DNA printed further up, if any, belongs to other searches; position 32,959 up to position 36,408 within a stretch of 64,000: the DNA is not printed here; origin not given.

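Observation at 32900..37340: GC-rich island carrying an MmeI-family single-chain Type IIG/IIL RM enzyme, a coupled small ORF and a RhuM/Fic gene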

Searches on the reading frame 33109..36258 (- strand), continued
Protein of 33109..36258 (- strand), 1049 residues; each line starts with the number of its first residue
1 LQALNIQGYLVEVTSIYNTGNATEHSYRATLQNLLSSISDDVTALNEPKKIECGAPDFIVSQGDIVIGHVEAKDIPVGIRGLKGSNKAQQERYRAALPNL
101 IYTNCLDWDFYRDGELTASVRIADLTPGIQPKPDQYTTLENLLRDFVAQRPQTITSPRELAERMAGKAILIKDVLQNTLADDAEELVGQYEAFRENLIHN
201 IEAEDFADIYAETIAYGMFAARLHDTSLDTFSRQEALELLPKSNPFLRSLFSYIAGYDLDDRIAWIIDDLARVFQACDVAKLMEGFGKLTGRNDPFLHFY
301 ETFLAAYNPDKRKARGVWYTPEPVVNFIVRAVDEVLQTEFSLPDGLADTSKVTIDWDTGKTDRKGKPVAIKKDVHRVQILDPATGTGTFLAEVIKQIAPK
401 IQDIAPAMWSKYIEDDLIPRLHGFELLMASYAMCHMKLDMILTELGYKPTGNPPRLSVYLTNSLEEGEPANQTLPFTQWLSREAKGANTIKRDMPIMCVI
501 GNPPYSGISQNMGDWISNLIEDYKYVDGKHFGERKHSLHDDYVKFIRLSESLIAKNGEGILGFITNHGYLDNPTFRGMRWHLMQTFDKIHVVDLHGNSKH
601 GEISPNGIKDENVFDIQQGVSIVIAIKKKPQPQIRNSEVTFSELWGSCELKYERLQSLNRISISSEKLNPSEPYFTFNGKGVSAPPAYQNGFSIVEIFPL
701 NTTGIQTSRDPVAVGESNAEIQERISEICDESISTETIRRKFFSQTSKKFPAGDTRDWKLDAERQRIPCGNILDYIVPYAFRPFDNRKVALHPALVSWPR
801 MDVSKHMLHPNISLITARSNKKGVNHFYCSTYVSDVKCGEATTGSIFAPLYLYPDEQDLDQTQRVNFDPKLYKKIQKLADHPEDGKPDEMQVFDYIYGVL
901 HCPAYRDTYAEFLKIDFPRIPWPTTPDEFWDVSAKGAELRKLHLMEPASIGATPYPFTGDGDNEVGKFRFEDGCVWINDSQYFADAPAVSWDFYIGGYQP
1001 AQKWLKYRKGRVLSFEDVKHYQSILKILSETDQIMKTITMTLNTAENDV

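Call 10: find_homologous_proteins(query=window:33109-36258:-, max_evalue=1e-10)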
Query window:33109-36258:- (1049 aa): 8000 proteins with E <= 1e-10 among 8000 candidates; the best 120 are listed.
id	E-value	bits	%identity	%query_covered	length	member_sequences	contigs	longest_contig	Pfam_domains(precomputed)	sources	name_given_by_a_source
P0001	0.0e+0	2457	100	100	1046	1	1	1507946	PF18135.8,PF02384.23,PF07669.18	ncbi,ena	-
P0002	0.0e+0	2101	85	100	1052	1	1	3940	PF18135.8,PF02384.23,PF07669.18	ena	-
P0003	0.0e+0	2021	82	99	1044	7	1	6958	PF18135.8,PF02384.23,PF07669.18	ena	-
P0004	0.0e+0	1982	80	100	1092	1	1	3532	PF18135.8,PF02384.23,PF07669.18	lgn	-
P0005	0.0e+0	1769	73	99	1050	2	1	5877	PF18135.8,PF02384.23,PF07669.18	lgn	-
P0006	0.0e+0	1755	73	99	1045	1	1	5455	PF18135.8,PF02384.23,PF07669.18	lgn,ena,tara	tara:strand:- start:1462 stop:4599 length:3138 start_codon:yes stop_codon:yes gene_type:complete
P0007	0.0e+0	1755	73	99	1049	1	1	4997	PF18135.8,PF02384.23,PF07669.18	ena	-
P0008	0.0e+0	1741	72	99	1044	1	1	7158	PF18135.8,PF02384.23,PF07669.18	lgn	-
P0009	0.0e+0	1738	72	99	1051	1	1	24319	PF18135.8,PF02384.23,PF07669.18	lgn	-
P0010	0.0e+0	1726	80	87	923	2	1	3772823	PF18135.8,PF02384.23,PF07669.18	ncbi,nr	ncbi:type ISP restriction/modification enzyme [Roseinatronobacter monicus]|nr:type ISP restriction/m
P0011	0.0e+0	1723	72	99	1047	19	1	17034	PF18135.8,PF02384.23,PF07669.18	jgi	jgi:type I restriction-modification system DNA methylase subunit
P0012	0.0e+0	1720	70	99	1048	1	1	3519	PF18135.8,PF02384.23,PF07669.18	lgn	-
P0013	0.0e+0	1718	71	99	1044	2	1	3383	PF18135.8,PF02384.23,PF07669.18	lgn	-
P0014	0.0e+0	1717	72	99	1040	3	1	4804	PF18135.8,PF02384.23,PF07669.18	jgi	jgi:hypothetical protein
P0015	0.0e+0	1707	72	96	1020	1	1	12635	PF18135.8,PF02384.23,PF07669.18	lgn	-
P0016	0.0e+0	1703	70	99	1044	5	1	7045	PF18135.8,PF02384.23,PF07669.18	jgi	-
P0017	0.0e+0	1700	71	99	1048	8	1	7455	PF18135.8,PF02384.23,PF07669.18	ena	-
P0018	0.0e+0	1698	70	99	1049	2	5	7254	PF18135.8,PF02384.23,PF07669.18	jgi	-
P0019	0.0e+0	1695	71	99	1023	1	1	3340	PF18135.8,PF02384.23,PF07669.18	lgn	-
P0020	0.0e+0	1693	70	99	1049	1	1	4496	PF18135.8,PF02384.23,PF07669.18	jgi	jgi:predicted helicase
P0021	0.0e+0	1692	71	99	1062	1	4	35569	PF18135.8,PF02384.23,PF07669.18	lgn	-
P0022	0.0e+0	1689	70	99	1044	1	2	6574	PF18135.8,PF02384.23,PF07669.18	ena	-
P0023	0.0e+0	1688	70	99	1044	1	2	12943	PF18135.8,PF02384.23,PF07669.18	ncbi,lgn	-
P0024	0.0e+0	1686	70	99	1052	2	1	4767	PF18135.8,PF02384.23,PF07669.18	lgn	-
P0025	0.0e+0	1685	70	99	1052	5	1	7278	PF18135.8,PF02384.23,PF07669.18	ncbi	-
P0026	0.0e+0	1681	69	99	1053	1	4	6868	PF18135.8,PF02384.23,PF07669.18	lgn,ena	-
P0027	0.0e+0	1681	71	99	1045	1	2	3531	PF18135.8,PF02384.23,PF07669.18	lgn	-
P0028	0.0e+0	1677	69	99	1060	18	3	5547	PF18135.8,PF02384.23,PF07669.18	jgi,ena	-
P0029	0.0e+0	1677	70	99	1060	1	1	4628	PF18135.8,PF02384.23,PF07669.18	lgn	-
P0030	0.0e+0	1669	69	99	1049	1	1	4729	PF18135.8,PF02384.23,PF07669.18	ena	-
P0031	0.0e+0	1669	69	99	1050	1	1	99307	PF18135.8,PF02384.23,PF07669.18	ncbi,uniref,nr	ncbi:type ISP restriction/modification enzyme [Haliea sp. E1-2-M8]|uniref:type ISP restriction/modif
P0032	0.0e+0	1668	69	99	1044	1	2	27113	PF18135.8,PF02384.23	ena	-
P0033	0.0e+0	1667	69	99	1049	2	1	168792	PF18135.8,PF02384.23,PF07669.18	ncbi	-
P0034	0.0e+0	1667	70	99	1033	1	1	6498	PF18135.8,PF02384.23,PF07669.18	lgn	-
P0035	0.0e+0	1666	69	99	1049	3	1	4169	PF18135.8,PF02384.23,PF07669.18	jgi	-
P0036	0.0e+0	1662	69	99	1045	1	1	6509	PF18135.8,PF02384.23,PF07669.18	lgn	-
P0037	0.0e+0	1661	69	99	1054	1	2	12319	PF18135.8,PF02384.23,PF07669.18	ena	-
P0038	0.0e+0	1661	69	99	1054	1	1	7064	PF18135.8,PF02384.23,PF07669.18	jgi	-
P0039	0.0e+0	1659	69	99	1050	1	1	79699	PF18135.8,PF02384.23,PF07669.18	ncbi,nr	ncbi:MAG: N-6 DNA methylase [Roseomonas sp.]|nr:N-6 DNA methylase [Roseomonas sp.]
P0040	0.0e+0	1659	69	99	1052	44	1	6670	PF18135.8,PF02384.23,PF07669.18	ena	-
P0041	0.0e+0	1656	69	99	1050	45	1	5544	PF18135.8,PF02384.23,PF07669.18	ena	-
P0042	0.0e+0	1654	67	99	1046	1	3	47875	PF18135.8,PF02384.23,PF07669.18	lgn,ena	-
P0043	0.0e+0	1653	69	100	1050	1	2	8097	PF18135.8,PF02384.23,PF07669.18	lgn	-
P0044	0.0e+0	1651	69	99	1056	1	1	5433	PF18135.8,PF02384.23,PF07669.18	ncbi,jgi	-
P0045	0.0e+0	1649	69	100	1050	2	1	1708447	PF18135.8,PF02384.23,PF07669.18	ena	-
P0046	0.0e+0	1648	68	99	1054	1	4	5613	PF18135.8,PF02384.23,PF07669.18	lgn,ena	-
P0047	0.0e+0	1648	68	100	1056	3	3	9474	PF18135.8,PF02384.23,PF07669.18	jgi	jgi:hypothetical protein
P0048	0.0e+0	1647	68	100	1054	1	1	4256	PF18135.8,PF02384.23,PF07669.18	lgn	-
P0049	0.0e+0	1647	68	99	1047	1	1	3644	PF18135.8,PF02384.23,PF07669.18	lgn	-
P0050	0.0e+0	1646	69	99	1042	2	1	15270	PF18135.8,PF02384.23,PF07669.18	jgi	jgi:predicted helicase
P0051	0.0e+0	1641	68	99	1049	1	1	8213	PF18135.8,PF02384.23,PF07669.18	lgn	-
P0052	0.0e+0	1640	70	96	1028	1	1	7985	PF18135.8,PF02384.23,PF07669.18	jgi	jgi:hypothetical protein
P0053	0.0e+0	1640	69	99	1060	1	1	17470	PF18135.8,PF02384.23,PF07669.18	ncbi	ncbi:MAG: type ISP restriction/modification enzyme [Pseudomonadota bacterium]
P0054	0.0e+0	1640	69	99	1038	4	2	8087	PF18135.8,PF02384.23,PF07669.18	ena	-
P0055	0.0e+0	1640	68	99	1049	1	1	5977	PF18135.8,PF02384.23,PF07669.18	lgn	-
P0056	0.0e+0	1637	68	99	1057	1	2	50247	PF18135.8,PF02384.23,PF07669.18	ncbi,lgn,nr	ncbi:MAG: DNA methyltransferase [Minwuia thermotolerans]|nr:MAG: DNA methyltransferase [Minwuia ther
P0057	0.0e+0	1637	69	99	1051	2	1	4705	PF18135.8,PF02384.23,PF07669.18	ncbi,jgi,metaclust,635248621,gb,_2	metaclust:\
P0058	0.0e+0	1636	68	99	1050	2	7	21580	PF18135.8,PF02384.23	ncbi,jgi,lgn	jgi:hypothetical protein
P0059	0.0e+0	1635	69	99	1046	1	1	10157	PF18135.8,PF02384.23,PF07669.18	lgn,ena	-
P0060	0.0e+0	1634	68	99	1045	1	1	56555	PF18135.8,PF02384.23,PF07669.18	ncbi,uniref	ncbi:type ISP restriction/modification enzyme [Sulfitobacter sp.]|uniref:type ISP restriction/modifi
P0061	0.0e+0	1632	69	99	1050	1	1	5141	PF18135.8,PF02384.23,PF07669.18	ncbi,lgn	-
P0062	0.0e+0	1631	67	99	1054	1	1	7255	PF18135.8,PF02384.23,PF07669.18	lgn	-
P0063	0.0e+0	1629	68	99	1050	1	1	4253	PF18135.8,PF02384.23,PF07669.18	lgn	-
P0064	0.0e+0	1629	67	99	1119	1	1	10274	PF18135.8,PF02384.23,PF07669.18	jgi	jgi:predicted helicase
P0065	0.0e+0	1628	68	99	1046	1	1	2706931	PF18135.8,PF02384.23,PF07669.18,PF20473.5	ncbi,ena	-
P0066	0.0e+0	1625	68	99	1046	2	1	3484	PF18135.8,PF02384.23,PF07669.18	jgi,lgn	jgi:predicted helicase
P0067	0.0e+0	1623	67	99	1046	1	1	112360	PF18135.8,PF02384.23,PF07669.18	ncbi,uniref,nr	ncbi:type ISP restriction/modification enzyme [Boseongicola sp. H5]|uniref:type ISP restriction/modi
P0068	0.0e+0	1621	69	99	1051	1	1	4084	PF18135.8,PF02384.23,PF07669.18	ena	-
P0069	0.0e+0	1621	69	99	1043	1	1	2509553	PF18135.8,PF02384.23,PF07669.18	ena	-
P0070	0.0e+0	1619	68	99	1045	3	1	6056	PF18135.8,PF02384.23,PF07669.18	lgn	-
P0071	0.0e+0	1617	68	99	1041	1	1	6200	PF18135.8,PF02384.23,PF07669.18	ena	-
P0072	0.0e+0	1617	68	99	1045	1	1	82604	PF18135.8,PF02384.23,PF07669.18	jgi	-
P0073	0.0e+0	1616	66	99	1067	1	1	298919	PF18135.8,PF02384.23,PF07669.18,PF20473.5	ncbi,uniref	ncbi:type ISP restriction/modification enzyme [Celeribacter sp.]|uniref:type ISP restriction/modific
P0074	0.0e+0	1613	67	99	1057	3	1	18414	PF18135.8,PF02384.23,PF07669.18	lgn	-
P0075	0.0e+0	1612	69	99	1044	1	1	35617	PF18135.8,PF02384.23,PF07669.18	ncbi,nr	ncbi:DNA methyltransferase [Rhodobacteraceae bacterium R_SAG2]|nr:DNA methyltransferase [Rhodobacter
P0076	0.0e+0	1611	68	99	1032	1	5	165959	PF18135.8,PF02384.23,PF07669.18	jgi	jgi:hypothetical protein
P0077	0.0e+0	1611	69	99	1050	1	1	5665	PF18135.8,PF02384.23,PF07669.18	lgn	-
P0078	0.0e+0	1611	68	99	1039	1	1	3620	PF18135.8,PF02384.23,PF07669.18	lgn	-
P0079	0.0e+0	1610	68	99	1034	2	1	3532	PF18135.8,PF02384.23,PF07669.18,PF20473.5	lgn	-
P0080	0.0e+0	1610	68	99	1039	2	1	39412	PF18135.8,PF02384.23,PF07669.18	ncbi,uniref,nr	ncbi:DNA methyltransferase [Pseudorhodobacter sp. E13]|uniref:type ISP restriction/modification enzy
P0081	0.0e+0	1610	67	99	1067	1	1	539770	PF18135.8,PF02384.23,PF07669.18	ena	-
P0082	0.0e+0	1608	67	99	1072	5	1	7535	PF18135.8,PF02384.23,PF07669.18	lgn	-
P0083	0.0e+0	1608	68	99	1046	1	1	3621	PF18135.8,PF02384.23,PF07669.18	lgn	-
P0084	0.0e+0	1607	67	99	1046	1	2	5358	PF18135.8,PF02384.23,PF07669.18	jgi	jgi:Type ISP C-terminal specificity domain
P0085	0.0e+0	1605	67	99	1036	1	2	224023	PF18135.8,PF02384.23,PF07669.18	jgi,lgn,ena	-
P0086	0.0e+0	1605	68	99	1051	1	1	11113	PF18135.8,PF02384.23,PF07669.18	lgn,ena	-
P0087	0.0e+0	1605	69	99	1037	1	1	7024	PF18135.8,PF02384.23,PF07669.18,PF20473.5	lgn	-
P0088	0.0e+0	1604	68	99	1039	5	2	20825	PF18135.8,PF02384.23,PF07669.18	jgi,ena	-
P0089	0.0e+0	1604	67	99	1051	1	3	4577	PF18135.8,PF02384.23,PF07669.18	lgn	-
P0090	0.0e+0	1602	68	99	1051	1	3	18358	PF18135.8,PF02384.23,PF07669.18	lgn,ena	-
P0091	0.0e+0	1602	68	99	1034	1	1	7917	PF18135.8,PF02384.23,PF07669.18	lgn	-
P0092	0.0e+0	1602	68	99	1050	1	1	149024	PF18135.8,PF02384.23,PF07669.18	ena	-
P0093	0.0e+0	1602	68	99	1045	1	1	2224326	PF18135.8,PF02384.23,PF07669.18,PF20473.5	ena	-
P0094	0.0e+0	1602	67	99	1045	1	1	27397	PF18135.8,PF02384.23,PF07669.18,PF20473.5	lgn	-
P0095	0.0e+0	1601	67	99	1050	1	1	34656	PF18135.8,PF02384.23,PF07669.18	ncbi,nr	ncbi:MAG: N-6 DNA methylase [Rhodobacteraceae bacterium]|nr:N-6 DNA methylase [Paracoccaceae bacteri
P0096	0.0e+0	1600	68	99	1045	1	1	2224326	PF18135.8,PF02384.23,PF07669.18,PF20473.5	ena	-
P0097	0.0e+0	1600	68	99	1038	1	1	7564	PF18135.8,PF02384.23,PF07669.18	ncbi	ncbi:MAG: type ISP restriction/modification enzyme [Alphaproteobacteria bacterium]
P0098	0.0e+0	1599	68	99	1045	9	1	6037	PF18135.8,PF02384.23,PF07669.18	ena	-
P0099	0.0e+0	1598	68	99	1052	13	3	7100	PF18135.8,PF02384.23,PF07669.18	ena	-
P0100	0.0e+0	1598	68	99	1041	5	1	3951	PF18135.8,PF02384.23,PF07669.18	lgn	-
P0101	0.0e+0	1597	66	100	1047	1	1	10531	PF18135.8,PF02384.23,PF07669.18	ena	-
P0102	0.0e+0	1596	68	99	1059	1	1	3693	PF18135.8,PF02384.23,PF07669.18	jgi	-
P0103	0.0e+0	1594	67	99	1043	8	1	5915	PF18135.8,PF02384.23,PF07669.18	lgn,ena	-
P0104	0.0e+0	1594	67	99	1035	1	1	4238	PF18135.8,PF02384.23,PF07669.18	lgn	-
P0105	0.0e+0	1593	67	99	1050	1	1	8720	PF18135.8,PF02384.23,PF07669.18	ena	-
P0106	0.0e+0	1592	69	99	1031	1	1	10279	PF18135.8,PF02384.23,PF07669.18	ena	-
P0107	0.0e+0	1592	67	99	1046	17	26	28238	PF18135.8,PF02384.23,PF07669.18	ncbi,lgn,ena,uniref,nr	ncbi:type ISP restriction/modification enzyme [Sulfitobacter sp. NAS-14.1]|uniref:type ISP restricti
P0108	0.0e+0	1591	67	99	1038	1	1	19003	PF18135.8,PF02384.23,PF07669.18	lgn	-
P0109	0.0e+0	1590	66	99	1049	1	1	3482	PF18135.8,PF02384.23,PF07669.18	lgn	-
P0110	0.0e+0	1590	65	99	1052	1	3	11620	PF18135.8,PF02384.23,PF07669.18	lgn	-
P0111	0.0e+0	1589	66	100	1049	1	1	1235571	PF18135.8,PF02384.23,PF07669.18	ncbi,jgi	jgi:type I restriction-modification system DNA methylase subunit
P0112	0.0e+0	1589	66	99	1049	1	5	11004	PF18135.8,PF02384.23,PF07669.18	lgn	-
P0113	0.0e+0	1587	67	99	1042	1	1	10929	PF18135.8,PF02384.23,PF07669.18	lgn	-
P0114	0.0e+0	1585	67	100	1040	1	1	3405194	PF18135.8,PF02384.23,PF07669.18,PF20473.5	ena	-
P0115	0.0e+0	1585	67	99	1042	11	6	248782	PF18135.8,PF02384.23,PF07669.18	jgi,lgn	jgi:hypothetical protein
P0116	0.0e+0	1584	67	99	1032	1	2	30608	PF18135.8,PF02384.23,PF07669.18,PF20473.5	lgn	-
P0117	0.0e+0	1584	68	99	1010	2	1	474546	PF18135.8,PF02384.23,PF07669.18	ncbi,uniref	ncbi:type ISP restriction/modification enzyme [Minwuia sp.]|uniref:type ISP restriction/modification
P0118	0.0e+0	1580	67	99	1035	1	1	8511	PF18135.8,PF02384.23,PF07669.18,PF20473.5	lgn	-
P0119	0.0e+0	1580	67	99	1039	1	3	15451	PF18135.8,PF02384.23,PF07669.18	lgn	-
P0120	0.0e+0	1578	65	99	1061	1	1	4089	PF18135.8,PF02384.23,PF07669.18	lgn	-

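Call 11: find_encoding_contigs(protein=P0001, flank=10000, max_places=3)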
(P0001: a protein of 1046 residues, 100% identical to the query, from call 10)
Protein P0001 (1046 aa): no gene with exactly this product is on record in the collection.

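Call 12: find_encoding_contigs(protein=P0003, flank=5000, max_places=3)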
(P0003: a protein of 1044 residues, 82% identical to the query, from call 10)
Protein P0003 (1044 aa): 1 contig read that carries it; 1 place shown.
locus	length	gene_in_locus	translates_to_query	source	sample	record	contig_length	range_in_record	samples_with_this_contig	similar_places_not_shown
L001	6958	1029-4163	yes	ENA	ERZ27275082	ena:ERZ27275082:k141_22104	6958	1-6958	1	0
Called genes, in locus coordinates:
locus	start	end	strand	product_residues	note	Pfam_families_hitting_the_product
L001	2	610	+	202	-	?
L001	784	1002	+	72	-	-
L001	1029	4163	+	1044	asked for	PF02384:N6_Mtase (faint), PF07669:Eco57I (weak), PF18135:Type_ISP_C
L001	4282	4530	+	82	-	PF13711:DUF4160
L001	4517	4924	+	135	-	PF10387:DUF2442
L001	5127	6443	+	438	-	PF01076:Mob_Pre (weak)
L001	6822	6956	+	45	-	?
